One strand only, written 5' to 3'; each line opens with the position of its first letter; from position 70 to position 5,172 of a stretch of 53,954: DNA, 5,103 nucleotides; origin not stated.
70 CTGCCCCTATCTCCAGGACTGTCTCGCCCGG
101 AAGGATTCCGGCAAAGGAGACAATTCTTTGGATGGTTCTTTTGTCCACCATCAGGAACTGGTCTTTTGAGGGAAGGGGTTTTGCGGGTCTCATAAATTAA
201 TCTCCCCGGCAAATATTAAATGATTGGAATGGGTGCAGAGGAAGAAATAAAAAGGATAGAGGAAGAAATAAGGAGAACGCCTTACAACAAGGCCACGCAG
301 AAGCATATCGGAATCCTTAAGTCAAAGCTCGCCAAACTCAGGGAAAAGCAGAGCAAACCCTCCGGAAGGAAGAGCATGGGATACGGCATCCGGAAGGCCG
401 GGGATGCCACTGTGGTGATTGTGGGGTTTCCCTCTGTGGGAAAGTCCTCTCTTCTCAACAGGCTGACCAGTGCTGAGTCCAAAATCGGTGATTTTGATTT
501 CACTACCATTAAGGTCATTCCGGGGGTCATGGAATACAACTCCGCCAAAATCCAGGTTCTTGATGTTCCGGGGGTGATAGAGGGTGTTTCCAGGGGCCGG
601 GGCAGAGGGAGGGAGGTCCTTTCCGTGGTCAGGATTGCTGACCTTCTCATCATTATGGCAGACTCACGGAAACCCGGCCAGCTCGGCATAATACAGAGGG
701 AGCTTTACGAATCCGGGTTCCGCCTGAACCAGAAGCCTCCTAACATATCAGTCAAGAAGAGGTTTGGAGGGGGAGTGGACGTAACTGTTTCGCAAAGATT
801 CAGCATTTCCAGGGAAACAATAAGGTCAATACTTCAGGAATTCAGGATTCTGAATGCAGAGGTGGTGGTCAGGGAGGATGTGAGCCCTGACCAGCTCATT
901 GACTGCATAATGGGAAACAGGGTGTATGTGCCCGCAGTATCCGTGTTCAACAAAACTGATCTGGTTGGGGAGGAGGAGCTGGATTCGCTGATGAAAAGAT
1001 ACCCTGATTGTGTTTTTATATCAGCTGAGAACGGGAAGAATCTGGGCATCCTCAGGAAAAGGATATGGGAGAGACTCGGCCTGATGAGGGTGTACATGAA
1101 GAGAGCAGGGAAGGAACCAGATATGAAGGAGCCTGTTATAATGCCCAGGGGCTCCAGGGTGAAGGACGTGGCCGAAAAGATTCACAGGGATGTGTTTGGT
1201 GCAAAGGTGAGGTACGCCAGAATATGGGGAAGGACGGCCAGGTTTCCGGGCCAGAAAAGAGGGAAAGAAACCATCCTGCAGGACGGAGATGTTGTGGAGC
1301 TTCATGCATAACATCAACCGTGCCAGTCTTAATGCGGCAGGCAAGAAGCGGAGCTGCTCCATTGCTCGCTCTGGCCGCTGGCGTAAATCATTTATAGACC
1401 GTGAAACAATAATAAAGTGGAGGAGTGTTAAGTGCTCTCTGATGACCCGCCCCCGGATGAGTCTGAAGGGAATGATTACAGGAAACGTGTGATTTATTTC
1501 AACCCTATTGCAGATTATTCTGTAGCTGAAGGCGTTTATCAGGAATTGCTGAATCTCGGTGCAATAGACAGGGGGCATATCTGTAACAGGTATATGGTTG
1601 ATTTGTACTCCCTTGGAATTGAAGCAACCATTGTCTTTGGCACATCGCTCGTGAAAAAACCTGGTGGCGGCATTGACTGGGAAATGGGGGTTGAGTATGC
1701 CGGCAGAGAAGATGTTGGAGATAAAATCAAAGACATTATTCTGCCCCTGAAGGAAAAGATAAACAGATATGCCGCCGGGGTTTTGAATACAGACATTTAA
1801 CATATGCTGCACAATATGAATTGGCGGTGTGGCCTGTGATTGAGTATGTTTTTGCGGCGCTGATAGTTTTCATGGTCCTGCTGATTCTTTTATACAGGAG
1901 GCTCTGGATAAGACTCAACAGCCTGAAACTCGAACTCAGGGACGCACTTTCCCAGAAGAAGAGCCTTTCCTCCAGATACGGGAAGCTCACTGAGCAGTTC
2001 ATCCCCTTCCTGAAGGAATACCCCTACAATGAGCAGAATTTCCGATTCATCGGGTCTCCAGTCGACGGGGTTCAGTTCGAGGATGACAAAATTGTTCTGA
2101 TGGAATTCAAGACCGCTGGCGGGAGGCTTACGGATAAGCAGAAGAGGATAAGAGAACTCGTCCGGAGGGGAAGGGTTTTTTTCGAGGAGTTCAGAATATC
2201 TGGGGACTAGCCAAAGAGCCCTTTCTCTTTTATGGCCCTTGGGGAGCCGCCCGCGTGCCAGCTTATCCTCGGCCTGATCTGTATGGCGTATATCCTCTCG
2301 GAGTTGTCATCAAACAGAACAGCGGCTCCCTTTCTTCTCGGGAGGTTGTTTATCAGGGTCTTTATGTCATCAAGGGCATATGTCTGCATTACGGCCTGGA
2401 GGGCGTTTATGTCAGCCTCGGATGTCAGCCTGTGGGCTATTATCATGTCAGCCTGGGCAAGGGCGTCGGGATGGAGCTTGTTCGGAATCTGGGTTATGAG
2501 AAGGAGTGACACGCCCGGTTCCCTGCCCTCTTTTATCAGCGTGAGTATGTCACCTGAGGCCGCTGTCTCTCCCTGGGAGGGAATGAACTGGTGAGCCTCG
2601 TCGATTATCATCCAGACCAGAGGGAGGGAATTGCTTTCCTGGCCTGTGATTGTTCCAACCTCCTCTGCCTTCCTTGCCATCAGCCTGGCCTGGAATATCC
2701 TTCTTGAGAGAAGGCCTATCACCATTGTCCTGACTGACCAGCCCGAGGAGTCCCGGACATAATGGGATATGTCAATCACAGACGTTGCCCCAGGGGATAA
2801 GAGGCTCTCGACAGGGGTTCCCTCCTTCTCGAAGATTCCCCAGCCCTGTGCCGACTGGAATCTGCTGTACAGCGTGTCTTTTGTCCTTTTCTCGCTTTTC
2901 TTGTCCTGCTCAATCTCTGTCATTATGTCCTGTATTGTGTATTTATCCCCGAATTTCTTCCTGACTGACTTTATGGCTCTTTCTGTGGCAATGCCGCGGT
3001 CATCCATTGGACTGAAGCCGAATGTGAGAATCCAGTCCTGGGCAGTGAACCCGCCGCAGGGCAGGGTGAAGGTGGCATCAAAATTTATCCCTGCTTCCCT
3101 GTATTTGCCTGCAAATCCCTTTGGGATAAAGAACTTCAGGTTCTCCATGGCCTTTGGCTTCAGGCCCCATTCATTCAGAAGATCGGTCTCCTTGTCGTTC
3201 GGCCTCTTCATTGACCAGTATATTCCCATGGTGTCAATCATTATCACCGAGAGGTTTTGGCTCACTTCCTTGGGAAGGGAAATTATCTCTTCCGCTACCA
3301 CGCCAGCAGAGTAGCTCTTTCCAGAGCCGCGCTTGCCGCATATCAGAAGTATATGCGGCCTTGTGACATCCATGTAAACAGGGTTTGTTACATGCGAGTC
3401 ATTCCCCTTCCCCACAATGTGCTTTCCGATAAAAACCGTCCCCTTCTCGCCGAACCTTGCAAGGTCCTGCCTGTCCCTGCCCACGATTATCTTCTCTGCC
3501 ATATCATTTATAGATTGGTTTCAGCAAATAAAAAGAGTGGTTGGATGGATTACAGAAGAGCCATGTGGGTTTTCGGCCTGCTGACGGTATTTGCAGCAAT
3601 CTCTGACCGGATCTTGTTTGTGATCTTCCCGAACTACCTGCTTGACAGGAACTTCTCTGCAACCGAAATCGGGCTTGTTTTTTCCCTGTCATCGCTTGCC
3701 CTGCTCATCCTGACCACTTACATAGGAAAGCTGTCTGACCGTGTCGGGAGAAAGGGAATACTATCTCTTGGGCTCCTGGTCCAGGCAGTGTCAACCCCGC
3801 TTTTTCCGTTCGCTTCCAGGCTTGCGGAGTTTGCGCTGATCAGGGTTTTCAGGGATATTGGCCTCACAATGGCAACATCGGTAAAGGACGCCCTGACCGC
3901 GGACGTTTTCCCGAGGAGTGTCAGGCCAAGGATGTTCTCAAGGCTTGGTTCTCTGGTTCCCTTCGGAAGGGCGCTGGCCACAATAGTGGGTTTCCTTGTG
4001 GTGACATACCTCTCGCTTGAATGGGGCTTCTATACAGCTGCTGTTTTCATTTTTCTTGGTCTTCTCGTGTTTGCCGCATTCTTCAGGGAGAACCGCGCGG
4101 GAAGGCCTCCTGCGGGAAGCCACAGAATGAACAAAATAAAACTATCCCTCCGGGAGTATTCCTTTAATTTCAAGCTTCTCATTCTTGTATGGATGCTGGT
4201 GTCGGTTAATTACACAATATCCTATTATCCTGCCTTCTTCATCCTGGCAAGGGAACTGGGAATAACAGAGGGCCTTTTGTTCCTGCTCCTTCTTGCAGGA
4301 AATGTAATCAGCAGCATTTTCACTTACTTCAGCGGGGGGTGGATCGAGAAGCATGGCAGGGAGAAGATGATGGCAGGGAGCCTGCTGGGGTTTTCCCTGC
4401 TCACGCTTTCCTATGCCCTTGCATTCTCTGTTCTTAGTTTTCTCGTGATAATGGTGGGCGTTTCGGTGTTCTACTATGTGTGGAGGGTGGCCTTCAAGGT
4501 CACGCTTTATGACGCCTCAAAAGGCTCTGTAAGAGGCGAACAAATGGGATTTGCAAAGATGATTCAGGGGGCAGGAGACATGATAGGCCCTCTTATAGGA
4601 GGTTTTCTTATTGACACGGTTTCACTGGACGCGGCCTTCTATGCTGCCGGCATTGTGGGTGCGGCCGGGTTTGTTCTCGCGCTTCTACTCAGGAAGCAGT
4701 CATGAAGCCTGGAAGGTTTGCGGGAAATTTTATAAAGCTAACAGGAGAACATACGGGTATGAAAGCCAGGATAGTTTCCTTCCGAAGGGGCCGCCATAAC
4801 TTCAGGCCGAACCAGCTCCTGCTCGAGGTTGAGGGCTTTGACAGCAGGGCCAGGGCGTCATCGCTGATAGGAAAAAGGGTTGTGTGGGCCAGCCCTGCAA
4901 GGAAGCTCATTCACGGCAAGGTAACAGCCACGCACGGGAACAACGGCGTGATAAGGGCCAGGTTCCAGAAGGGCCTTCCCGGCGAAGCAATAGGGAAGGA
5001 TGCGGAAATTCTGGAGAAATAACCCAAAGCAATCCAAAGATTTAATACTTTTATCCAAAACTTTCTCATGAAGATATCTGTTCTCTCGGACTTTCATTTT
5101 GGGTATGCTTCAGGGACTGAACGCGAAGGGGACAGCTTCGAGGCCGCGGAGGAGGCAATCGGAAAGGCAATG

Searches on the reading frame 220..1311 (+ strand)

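Call 55: search_protein_families(library=pfam, proteins=[window:220-1311:+], max_evalue=0.001)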
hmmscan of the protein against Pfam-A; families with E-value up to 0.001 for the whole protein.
window:220-1311:+ (363 aa): 5 families
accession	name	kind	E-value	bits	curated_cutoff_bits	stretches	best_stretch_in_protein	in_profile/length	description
PF16897.10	MMR_HSR1_Xtn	-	9.2e-32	109.6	35.2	1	184-288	2-106/106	C-terminal region of MMR_HSR1 domain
PF01926.29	MMR_HSR1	-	5.3e-22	78.5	21.9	1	64-177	1-110/113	50S ribosome-binding GTPase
PF02824.27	TGS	-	1.8e-13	50.8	22.2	1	289-362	1-59/60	TGS domain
PF02421.24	FeoB_N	-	4.9e-11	42.8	27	1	64-119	2-57/156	Ferrous iron transport protein B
PF03193.22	RsgA_GTPase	-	1.7e-05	25.1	30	0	62-87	106-132/174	RsgA GTPase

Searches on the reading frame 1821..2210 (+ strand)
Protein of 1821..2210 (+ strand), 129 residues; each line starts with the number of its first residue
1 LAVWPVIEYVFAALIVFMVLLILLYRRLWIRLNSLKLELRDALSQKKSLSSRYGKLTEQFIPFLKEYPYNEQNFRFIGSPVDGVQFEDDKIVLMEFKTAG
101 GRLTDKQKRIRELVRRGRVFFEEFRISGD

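Call 55: search_protein_families(library=pfam, proteins=[window:1821-2210:+], max_evalue=0.001)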
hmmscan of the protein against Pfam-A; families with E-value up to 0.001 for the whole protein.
window:1821-2210:+ (129 aa): 1 family
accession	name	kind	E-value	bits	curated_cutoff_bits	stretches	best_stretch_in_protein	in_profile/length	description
PF10107.15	Endonuc_Holl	-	4.1e-19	69.4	23.8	1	46-125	72-158/159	Endonuclease related to archaeal Holliday junction resolvase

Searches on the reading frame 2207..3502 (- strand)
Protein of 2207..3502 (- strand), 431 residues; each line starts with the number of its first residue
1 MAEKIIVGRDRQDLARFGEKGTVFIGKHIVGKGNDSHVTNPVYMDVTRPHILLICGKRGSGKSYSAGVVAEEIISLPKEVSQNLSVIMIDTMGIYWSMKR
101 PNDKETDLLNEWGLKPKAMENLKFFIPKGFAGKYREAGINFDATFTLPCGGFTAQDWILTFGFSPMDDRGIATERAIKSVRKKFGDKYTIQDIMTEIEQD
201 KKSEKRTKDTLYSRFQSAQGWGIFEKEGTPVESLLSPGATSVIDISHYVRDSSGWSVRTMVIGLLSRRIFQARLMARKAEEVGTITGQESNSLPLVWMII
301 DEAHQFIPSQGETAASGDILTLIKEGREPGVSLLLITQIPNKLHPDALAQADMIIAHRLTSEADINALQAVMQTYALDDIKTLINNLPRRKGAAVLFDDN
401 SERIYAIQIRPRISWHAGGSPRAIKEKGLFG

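Call 55: search_protein_families(library=pfam, proteins=[window:2207-3502:-], max_evalue=0.001)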
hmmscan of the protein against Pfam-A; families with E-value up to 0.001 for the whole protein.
window:2207-3502:- (431 aa): 2 families
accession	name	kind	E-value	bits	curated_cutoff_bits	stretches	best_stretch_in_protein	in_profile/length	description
PF01935.23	DUF87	-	1.6e-09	38.7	23.2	1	25-248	3-204/220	Helicase HerA, central domain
PF00004.35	AAA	-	0.00025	21.9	21.2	0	292-355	57-127/131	ATPase family associated with various cellular activities (AAA)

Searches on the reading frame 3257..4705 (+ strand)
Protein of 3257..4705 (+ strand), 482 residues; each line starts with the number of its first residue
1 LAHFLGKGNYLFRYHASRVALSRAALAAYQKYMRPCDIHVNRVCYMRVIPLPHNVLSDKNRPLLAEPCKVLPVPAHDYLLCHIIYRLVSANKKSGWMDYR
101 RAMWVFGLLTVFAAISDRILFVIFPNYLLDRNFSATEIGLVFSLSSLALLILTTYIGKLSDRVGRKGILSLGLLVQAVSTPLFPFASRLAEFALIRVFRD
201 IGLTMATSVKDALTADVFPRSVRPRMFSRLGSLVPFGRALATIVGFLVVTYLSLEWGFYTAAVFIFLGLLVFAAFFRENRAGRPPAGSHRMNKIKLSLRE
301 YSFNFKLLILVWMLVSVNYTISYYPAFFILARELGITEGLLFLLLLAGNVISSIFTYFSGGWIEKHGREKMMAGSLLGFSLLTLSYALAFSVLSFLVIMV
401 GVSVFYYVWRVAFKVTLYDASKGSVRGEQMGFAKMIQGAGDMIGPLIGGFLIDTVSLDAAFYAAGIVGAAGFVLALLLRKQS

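Call 55: search_protein_families(library=pfam, proteins=[window:3257-4705:+], max_evalue=0.001)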
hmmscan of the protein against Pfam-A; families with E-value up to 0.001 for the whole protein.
window:3257-4705:+ (482 aa): 3 families
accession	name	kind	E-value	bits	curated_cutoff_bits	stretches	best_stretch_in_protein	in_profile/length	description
PF07690.21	MFS_1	-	7.5e-45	153.8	33.4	2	108-323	3-223/347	Major Facilitator Superfamily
PF12832.13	MFS_1_like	-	2.9e-10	40.2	25.2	1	124-462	22-372/373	MFS_1 like family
PF00083.30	Sugar_tr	-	2e-06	27.4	22.3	1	104-276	14-190/452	Sugar (and other) transporter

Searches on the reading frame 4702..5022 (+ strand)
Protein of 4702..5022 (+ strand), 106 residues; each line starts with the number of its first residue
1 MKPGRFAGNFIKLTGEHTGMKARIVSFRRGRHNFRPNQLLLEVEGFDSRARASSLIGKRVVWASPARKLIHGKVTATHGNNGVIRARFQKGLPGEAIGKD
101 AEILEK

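Call 55: search_protein_families(library=pfam, proteins=[window:4702-5022:+], max_evalue=0.001)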
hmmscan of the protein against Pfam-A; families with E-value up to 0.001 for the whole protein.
window:4702-5022:+ (106 aa): 2 families
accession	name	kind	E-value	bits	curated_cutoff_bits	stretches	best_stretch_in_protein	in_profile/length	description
PF01247.24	Ribosomal_L35Ae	-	9.1e-22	77.5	27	1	20-103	3-94/95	Ribosomal protein L35Ae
PF01782.24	RimM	-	0.00063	20.4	23.5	0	24-60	44-78/84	RimM N-terminal domain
